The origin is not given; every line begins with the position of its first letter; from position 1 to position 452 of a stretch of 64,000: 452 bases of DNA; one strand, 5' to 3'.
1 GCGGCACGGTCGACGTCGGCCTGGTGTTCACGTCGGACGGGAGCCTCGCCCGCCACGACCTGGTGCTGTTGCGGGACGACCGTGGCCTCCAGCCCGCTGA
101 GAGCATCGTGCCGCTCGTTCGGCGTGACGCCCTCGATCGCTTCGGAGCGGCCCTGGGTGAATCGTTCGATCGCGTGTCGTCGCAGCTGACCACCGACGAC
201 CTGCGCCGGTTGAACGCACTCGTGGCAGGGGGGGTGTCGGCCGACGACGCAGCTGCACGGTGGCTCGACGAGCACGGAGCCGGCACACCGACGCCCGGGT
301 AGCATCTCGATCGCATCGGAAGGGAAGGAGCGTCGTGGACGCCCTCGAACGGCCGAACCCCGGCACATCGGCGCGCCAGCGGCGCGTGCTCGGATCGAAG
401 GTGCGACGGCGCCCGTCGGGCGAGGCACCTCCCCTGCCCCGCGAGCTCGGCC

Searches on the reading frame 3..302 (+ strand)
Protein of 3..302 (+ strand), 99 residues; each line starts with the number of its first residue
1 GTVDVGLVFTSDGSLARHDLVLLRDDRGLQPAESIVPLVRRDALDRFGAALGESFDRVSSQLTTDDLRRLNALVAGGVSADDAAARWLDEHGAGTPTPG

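Call 7: search_protein_families(library=pfam, proteins=[window:3-302:+], max_evalue=0.1)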
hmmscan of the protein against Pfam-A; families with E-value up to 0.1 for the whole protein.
window:3-302:+ (99 aa): 2 families
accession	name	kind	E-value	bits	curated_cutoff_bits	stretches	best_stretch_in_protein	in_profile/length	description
PF04069.17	OpuAC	-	3.2e-16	60.1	21.2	1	1-90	169-257/257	Substrate binding domain of ABC-type glycine betaine transport system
PF16622.11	zf-C2H2_11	-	0.022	14.9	27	1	6-18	11-23/29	zinc-finger C2H2-type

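Call 8: search_protein_families(library=ncbifam, proteins=[window:3-302:+], max_evalue=0.1)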
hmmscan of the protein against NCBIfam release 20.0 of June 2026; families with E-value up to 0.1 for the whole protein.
window:3-302:+ (99 aa): 2 families
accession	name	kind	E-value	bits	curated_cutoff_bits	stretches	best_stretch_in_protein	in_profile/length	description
NF049931.1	GlyBetbindOsmF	equivalog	1.5e-10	40.6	400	1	3-93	191-281/283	glycine betaine ABC transporter substrate-binding protein OsmF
NF050806.1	TransRegFixKCaul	equivalog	0.017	14.4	300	1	32-82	91-142/215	transcriptional regulator FixK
